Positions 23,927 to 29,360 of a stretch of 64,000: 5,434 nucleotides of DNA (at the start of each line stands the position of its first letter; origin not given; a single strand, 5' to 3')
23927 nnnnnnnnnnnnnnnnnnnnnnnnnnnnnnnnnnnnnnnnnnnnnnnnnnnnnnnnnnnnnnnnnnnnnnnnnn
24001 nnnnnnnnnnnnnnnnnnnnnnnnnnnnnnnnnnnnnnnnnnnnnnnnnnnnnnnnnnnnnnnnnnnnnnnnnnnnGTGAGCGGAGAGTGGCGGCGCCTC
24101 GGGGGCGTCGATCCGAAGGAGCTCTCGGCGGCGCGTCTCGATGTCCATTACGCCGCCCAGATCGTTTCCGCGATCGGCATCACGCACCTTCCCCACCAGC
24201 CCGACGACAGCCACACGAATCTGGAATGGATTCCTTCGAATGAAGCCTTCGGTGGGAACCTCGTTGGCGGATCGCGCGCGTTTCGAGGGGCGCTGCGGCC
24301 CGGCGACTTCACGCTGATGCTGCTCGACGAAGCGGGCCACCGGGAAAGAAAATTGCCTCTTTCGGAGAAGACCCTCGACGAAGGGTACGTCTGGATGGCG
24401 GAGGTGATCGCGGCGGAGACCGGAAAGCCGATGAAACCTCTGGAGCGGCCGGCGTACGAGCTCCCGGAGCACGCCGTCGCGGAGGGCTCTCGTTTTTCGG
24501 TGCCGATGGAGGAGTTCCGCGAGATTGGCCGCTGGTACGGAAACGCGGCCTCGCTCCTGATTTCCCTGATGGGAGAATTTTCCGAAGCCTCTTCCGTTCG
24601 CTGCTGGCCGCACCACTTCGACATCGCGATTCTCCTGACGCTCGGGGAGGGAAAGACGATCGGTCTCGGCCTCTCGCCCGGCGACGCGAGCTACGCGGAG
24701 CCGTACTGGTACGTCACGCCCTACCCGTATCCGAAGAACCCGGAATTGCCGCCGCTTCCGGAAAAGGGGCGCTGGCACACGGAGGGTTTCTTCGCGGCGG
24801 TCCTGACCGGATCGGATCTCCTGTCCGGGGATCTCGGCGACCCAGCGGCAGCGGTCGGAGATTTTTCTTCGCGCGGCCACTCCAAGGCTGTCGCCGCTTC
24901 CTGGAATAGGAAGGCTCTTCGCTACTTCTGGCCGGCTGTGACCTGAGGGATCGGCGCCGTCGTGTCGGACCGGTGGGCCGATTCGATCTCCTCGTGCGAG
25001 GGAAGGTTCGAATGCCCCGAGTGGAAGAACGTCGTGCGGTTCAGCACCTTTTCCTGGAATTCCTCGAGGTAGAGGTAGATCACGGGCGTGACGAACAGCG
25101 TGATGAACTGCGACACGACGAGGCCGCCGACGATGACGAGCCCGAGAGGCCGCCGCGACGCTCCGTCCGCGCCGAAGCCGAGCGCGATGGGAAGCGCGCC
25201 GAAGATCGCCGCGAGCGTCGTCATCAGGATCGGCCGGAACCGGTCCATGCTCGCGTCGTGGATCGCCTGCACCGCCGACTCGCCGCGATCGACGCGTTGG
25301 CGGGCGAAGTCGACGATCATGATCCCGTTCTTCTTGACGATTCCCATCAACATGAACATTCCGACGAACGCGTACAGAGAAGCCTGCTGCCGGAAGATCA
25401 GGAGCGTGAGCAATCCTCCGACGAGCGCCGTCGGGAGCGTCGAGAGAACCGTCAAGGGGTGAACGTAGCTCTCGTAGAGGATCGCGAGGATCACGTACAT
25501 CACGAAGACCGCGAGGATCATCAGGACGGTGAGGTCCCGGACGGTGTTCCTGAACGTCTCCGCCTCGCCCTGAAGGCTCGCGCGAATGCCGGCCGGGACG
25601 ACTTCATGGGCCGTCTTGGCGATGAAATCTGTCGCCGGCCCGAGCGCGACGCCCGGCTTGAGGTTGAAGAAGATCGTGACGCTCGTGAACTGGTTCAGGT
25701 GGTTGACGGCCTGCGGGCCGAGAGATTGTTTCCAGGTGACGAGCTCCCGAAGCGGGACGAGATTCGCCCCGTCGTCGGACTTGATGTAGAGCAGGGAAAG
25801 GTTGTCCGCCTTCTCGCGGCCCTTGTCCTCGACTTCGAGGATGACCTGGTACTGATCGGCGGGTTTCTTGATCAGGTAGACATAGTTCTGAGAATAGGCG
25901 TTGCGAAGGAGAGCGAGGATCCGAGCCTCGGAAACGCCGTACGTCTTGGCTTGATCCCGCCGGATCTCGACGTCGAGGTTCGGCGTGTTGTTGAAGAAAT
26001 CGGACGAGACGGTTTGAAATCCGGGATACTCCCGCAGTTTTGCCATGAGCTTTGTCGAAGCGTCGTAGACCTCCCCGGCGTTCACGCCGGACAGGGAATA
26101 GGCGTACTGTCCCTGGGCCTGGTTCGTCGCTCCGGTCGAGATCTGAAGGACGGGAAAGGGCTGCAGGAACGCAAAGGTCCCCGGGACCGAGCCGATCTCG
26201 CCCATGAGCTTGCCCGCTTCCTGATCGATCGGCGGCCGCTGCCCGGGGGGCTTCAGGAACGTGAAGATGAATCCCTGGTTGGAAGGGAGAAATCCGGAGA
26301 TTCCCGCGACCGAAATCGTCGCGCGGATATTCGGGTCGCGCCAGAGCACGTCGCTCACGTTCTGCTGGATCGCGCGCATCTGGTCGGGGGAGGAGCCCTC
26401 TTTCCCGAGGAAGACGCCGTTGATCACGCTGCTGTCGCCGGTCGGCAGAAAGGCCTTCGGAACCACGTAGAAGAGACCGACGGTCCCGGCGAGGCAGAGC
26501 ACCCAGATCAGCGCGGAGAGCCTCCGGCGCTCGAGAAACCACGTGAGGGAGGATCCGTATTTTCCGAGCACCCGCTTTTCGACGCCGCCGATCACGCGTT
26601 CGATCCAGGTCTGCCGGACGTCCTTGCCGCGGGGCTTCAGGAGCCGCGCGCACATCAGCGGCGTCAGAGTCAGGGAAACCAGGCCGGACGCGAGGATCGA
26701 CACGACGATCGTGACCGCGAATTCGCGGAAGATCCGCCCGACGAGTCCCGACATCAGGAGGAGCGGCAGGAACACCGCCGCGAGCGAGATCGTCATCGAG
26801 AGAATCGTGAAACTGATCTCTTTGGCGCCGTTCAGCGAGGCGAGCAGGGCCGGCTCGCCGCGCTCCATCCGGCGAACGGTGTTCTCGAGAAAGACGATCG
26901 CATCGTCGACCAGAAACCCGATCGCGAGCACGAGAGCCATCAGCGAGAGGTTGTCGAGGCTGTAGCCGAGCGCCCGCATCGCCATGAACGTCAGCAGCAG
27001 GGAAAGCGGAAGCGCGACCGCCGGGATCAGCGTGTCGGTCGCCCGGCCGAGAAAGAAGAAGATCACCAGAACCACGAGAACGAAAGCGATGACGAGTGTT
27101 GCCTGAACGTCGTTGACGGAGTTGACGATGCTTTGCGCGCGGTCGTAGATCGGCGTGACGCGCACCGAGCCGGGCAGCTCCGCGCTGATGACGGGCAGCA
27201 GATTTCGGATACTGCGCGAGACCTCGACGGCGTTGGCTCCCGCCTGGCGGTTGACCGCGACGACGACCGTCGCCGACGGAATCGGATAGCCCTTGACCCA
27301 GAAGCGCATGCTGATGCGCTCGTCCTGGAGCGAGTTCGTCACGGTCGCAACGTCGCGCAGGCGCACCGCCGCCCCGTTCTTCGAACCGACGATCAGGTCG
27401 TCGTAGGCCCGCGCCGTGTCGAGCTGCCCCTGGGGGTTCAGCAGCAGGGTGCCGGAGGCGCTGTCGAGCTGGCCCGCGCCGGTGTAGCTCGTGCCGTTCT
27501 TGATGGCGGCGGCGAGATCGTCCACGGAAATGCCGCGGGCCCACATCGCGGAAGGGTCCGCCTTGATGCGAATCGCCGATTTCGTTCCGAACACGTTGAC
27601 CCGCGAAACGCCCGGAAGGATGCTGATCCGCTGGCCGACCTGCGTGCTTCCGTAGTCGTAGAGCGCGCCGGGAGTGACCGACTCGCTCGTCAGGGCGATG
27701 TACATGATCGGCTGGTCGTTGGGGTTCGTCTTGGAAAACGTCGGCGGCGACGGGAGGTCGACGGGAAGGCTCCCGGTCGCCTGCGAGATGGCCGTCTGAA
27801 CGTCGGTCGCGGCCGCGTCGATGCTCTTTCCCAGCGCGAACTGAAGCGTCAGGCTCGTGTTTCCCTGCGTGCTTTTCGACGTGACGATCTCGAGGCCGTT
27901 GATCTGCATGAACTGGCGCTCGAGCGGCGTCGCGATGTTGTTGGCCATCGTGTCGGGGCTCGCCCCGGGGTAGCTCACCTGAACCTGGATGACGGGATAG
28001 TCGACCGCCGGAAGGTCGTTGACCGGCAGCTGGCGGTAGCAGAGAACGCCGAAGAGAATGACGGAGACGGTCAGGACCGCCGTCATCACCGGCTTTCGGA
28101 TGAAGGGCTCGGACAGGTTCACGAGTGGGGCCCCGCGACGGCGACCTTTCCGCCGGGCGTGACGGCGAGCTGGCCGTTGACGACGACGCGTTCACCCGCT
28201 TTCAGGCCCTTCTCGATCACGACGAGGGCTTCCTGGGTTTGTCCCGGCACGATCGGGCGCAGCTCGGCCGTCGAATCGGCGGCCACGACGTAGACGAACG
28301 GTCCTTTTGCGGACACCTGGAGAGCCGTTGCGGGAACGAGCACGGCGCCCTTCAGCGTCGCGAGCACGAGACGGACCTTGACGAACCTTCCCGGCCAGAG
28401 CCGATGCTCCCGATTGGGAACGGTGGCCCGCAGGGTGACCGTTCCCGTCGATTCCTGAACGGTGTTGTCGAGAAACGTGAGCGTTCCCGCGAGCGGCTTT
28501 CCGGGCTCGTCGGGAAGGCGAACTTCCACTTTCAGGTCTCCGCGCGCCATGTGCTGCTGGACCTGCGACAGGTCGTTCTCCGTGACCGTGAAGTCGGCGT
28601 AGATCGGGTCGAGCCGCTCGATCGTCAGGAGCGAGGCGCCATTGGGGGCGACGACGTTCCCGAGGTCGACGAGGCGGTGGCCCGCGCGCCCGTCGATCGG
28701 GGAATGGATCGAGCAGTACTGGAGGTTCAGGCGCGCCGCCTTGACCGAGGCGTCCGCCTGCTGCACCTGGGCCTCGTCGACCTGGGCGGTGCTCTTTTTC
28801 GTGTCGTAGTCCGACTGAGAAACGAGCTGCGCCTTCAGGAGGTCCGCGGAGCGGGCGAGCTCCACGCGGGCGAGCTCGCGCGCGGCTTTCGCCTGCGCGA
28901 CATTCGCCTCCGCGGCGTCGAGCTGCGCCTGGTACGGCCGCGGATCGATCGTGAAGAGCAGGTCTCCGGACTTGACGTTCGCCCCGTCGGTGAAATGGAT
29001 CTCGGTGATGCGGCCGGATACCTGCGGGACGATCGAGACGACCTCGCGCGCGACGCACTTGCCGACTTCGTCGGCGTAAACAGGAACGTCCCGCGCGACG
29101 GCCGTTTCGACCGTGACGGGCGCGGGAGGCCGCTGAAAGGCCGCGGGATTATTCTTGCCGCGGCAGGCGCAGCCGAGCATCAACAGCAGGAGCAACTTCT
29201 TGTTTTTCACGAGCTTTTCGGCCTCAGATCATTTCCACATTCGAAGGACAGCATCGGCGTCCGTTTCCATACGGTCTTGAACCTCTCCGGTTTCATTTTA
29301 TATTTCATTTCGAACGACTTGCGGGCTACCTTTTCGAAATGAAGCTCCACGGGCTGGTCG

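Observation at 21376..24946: Three-gene cassette: PLP decarboxylase, Rieske-[2Fe-2S]/FMN-reductase fusion, hypothetical protein, all translationally coupled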

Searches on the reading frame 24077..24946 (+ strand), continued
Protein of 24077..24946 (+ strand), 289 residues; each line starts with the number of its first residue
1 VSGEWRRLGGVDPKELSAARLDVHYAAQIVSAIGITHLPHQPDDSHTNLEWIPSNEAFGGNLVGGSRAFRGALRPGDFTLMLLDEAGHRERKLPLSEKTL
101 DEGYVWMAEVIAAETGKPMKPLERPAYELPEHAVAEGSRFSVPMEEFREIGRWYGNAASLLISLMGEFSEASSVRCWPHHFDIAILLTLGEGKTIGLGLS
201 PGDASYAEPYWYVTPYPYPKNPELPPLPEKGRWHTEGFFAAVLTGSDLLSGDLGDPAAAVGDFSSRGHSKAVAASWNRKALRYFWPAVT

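Call 87: find_encoding_contigs(protein=P0121, flank=8000, max_places=2)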
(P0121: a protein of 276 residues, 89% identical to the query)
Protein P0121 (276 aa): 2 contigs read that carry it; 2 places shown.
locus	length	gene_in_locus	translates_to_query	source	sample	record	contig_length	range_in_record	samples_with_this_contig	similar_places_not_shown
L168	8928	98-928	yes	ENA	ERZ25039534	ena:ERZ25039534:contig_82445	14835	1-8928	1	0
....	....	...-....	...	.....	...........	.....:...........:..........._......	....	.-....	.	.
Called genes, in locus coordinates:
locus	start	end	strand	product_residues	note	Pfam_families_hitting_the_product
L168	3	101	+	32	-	?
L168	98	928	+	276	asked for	-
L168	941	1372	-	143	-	PF00873:ACR_tran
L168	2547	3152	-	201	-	PF00873:ACR_tran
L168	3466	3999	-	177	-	PF00873:ACR_tran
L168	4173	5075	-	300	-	PF25917:BSH_RND, PF25878:HH_AAEA_pHBA (weak), PF25876:HH_MFP_RND, PF25944:Beta-barrel_RND, PF25954:Beta-barrel_RND_2, PF25967:RND-MFP_C, PF25975:CzcB_C (weak), PF25989:YknX_C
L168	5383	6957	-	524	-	PF19864:Radical_SAM_N2, PF04055:Radical_SAM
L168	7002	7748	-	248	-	PF04264:YceI (weak)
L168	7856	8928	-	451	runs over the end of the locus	PF04055:Radical_SAM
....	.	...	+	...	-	?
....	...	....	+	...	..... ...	-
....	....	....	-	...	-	?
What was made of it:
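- The closest relative's contig L168 has its RND gene called in three pieces (call 87), which hints at error-prone assemblies in this clade. The neighbouring clade contig L168 shows a fragmented RND gene typical of indel-prone assemblies (call 87).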

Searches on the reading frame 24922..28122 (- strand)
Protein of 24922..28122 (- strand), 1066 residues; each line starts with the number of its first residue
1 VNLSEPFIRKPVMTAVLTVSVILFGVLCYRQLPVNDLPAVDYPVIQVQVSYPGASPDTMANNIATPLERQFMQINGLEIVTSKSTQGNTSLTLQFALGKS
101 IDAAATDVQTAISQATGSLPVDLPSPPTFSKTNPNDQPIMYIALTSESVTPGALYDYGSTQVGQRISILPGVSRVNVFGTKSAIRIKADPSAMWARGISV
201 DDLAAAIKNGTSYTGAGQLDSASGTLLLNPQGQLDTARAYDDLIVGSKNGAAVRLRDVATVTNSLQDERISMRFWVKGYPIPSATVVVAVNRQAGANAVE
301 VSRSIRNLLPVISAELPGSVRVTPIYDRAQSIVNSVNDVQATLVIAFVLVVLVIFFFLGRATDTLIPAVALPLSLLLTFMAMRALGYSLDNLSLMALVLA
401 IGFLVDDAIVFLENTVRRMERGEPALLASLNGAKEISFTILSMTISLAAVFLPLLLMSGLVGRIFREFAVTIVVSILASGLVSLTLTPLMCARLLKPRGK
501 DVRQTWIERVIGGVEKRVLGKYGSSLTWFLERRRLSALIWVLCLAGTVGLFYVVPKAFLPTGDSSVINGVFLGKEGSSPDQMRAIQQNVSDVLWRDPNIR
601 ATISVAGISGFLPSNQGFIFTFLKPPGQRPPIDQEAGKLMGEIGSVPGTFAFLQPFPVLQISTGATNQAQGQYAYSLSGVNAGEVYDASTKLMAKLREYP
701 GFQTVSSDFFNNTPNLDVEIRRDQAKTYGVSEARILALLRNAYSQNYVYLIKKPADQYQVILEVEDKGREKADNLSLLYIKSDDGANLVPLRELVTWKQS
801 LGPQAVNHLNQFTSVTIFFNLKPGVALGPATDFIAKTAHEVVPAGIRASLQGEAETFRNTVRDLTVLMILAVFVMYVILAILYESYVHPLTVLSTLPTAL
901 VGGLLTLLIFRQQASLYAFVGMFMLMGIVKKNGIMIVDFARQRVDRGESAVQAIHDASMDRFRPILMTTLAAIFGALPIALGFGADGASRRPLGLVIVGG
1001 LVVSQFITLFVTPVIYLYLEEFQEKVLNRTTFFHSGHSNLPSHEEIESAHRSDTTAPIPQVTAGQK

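Call 83: search_protein_families(library=pfam, proteins=[window:24922-28122:-], max_evalue=0.001)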
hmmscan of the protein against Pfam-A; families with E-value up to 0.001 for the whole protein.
window:24922-28122:- (1066 aa): 2 families
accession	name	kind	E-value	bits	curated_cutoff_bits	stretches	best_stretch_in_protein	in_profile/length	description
PF00873.25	ACR_tran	-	9.3e-282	937.8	28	1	5-1019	3-1020/1021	AcrB/AcrD/AcrF family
PF03176.21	MMPL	-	7.6e-06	25.5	20.5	1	831-1022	107-305/333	MMPL family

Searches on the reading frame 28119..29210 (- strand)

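Call 83: search_protein_families(library=pfam, proteins=[window:28119-29210:-], max_evalue=0.001)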
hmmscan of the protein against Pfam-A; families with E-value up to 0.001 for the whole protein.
window:28119-29210:- (363 aa): 3 families
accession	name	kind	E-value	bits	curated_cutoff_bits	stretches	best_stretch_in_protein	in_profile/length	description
PF16576.10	HlyD_D23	-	4.2e-22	78.9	30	1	55-277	17-214/214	Barrel-sandwich domain of CusB or HlyD membrane-fusion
PF13437.12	HlyD_3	-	4.5e-16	59.9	22.2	1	168-270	2-102/106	HlyD family secretion protein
PF13533.13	Biotin_lipoyl_2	-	9.9e-08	32.1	29.8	1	58-89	1-32/32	Biotin-lipoyl like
